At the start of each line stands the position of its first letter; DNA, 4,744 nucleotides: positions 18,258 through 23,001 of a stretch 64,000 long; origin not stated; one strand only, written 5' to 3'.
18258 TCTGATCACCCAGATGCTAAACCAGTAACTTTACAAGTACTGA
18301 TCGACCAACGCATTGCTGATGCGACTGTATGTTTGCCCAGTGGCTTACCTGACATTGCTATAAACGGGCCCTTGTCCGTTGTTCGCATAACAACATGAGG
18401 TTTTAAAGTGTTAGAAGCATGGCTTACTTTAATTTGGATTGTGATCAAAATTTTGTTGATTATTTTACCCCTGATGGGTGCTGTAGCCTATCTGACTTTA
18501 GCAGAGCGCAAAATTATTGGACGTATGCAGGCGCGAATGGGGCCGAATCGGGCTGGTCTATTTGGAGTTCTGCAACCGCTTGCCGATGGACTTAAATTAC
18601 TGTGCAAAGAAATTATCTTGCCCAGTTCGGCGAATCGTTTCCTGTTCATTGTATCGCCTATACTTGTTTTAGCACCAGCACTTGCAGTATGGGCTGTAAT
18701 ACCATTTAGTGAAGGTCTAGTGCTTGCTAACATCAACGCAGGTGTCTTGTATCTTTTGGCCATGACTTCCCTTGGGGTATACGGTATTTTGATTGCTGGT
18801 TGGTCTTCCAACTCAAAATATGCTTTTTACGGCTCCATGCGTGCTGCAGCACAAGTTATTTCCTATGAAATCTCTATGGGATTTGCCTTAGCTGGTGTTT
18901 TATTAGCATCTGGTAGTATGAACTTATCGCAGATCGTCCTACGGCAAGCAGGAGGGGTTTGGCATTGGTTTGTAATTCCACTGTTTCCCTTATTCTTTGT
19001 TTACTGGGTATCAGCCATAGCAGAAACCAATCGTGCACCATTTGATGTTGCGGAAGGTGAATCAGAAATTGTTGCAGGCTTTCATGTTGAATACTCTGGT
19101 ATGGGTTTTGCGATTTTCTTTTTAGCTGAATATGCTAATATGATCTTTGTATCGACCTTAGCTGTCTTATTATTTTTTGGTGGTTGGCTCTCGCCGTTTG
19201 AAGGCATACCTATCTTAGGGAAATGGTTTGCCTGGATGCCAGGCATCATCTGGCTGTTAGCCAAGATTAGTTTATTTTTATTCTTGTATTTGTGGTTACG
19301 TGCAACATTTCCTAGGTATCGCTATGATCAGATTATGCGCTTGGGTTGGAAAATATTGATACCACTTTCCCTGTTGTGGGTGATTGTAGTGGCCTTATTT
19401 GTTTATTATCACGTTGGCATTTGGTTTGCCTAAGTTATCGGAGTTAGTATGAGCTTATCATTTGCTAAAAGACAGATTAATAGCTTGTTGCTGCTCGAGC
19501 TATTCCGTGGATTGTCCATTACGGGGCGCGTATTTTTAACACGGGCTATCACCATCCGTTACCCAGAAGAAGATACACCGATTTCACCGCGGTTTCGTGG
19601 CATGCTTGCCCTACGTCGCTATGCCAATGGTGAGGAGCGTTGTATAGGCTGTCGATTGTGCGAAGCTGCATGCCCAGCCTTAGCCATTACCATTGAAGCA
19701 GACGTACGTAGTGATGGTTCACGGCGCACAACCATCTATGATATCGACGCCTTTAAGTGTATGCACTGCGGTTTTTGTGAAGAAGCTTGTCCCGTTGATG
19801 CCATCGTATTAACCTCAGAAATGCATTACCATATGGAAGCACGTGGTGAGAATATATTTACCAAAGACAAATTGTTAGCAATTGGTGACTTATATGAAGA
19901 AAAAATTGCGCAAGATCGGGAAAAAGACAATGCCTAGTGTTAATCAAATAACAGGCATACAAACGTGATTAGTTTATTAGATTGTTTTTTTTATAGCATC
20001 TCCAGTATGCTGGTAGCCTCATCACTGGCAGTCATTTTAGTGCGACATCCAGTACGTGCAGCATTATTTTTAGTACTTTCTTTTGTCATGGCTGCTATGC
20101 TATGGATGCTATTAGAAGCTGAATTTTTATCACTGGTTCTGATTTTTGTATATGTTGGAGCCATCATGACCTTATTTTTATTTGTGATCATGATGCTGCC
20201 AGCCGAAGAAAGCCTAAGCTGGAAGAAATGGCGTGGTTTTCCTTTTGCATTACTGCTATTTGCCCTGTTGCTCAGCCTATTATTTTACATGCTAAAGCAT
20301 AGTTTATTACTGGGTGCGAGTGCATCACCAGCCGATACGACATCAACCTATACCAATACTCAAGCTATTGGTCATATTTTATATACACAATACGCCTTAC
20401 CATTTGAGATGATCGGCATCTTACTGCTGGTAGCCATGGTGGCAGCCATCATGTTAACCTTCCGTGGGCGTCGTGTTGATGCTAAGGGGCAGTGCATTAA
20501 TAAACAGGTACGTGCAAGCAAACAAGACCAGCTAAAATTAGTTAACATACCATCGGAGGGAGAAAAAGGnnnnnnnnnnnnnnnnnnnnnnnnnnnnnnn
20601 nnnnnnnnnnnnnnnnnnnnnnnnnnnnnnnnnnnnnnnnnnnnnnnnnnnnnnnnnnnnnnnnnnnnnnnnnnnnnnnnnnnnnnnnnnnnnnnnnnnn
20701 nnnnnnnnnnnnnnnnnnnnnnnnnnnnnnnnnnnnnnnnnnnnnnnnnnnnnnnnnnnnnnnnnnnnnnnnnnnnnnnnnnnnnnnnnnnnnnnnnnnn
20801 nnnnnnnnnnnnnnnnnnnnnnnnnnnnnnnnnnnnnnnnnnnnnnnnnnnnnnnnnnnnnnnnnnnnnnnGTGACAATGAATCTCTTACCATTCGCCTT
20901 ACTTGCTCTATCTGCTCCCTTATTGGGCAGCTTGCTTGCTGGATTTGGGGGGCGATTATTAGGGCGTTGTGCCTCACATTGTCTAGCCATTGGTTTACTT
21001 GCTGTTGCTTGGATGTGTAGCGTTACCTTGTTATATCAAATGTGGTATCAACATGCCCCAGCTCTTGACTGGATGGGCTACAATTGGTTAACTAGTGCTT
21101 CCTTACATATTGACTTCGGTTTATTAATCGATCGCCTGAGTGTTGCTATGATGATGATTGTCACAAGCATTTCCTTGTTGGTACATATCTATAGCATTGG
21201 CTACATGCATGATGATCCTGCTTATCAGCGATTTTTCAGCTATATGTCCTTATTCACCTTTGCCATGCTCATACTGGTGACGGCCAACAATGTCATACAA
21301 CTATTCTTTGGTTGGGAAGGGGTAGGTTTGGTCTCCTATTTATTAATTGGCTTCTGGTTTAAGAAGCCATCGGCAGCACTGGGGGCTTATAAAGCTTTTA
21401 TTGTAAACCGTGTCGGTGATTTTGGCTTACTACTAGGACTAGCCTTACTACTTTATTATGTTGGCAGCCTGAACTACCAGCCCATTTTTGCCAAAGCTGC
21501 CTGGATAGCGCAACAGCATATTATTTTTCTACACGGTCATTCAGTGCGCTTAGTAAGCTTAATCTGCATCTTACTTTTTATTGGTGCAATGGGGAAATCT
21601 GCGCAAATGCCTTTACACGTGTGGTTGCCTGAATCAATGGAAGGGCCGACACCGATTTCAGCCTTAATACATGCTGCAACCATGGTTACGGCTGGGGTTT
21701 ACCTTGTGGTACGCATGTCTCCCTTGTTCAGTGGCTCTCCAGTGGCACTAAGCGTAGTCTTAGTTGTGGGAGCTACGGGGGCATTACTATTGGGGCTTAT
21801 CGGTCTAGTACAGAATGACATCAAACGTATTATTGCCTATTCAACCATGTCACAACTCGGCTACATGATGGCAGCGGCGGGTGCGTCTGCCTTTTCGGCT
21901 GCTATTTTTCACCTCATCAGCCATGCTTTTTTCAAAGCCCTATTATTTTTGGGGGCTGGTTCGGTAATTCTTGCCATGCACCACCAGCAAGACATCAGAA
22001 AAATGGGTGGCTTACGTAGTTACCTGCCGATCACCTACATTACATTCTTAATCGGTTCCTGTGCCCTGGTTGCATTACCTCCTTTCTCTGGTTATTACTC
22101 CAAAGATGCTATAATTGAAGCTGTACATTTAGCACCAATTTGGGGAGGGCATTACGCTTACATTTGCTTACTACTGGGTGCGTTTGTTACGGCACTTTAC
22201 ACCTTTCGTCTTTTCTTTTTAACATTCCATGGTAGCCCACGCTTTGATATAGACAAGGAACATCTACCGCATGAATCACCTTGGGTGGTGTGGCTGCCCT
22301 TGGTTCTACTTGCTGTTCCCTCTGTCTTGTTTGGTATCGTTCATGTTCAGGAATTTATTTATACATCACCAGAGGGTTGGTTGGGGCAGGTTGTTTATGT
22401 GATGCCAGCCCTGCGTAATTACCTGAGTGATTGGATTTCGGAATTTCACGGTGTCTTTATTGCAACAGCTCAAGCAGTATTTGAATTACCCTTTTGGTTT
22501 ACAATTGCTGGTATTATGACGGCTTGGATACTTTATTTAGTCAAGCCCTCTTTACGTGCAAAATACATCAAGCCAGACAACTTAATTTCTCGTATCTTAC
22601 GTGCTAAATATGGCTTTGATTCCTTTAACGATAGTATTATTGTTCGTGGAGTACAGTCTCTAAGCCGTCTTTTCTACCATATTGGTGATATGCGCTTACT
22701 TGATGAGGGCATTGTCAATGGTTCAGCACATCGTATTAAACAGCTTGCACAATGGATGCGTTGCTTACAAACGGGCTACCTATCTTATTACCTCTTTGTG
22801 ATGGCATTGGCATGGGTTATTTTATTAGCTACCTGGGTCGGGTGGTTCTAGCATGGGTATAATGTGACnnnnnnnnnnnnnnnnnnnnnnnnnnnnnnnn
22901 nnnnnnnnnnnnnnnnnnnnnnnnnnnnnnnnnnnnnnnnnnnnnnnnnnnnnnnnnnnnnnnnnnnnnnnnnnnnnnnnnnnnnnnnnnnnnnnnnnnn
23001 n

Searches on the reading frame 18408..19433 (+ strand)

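Call 50: search_protein_families(library=pfam, proteins=[window:18408-19433:+], max_evalue=0.0001)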
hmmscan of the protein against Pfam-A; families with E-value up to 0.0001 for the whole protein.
window:18408-19433:+ (341 aa): 1 family
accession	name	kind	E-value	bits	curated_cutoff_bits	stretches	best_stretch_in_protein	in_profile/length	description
PF00146.26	NADHdh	-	3.1e-125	417.9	27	1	13-329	1-298/298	NADH dehydrogenase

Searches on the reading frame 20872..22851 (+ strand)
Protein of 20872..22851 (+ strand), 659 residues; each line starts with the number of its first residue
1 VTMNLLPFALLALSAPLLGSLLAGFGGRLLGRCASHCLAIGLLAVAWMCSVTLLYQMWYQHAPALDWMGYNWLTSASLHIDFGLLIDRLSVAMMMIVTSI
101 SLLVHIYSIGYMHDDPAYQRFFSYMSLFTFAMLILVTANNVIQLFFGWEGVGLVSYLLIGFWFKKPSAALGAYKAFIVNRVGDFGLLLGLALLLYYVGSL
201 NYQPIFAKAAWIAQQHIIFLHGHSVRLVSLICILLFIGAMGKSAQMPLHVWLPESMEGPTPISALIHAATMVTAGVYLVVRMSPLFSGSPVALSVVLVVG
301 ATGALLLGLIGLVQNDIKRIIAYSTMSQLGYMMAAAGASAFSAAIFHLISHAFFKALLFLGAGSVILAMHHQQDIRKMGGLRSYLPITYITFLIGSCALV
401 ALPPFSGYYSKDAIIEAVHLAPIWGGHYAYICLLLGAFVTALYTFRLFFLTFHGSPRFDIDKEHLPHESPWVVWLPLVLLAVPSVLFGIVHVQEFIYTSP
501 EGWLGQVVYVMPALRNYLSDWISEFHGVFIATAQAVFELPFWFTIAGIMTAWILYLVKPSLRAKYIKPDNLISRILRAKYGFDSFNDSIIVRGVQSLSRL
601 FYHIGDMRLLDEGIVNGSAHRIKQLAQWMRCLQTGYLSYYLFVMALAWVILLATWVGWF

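Call 50: search_protein_families(library=pfam, proteins=[window:20872-22851:+], max_evalue=0.0001)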
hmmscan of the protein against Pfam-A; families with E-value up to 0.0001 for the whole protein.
window:20872-22851:+ (659 aa): 2 families
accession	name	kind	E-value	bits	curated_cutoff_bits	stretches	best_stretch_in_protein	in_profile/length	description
PF00361.26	Proton_antipo_M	-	4.1e-81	272.8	21.5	1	138-423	1-280/294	NADH:quinone oxidoreductase/Mrp antiporter, TM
PF00662.26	Proton_antipo_N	-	1.4e-22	79.8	24.5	1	72-122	1-51/51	NADH-Ubiquinone oxidoreductase (complex I), chain 5 N-terminus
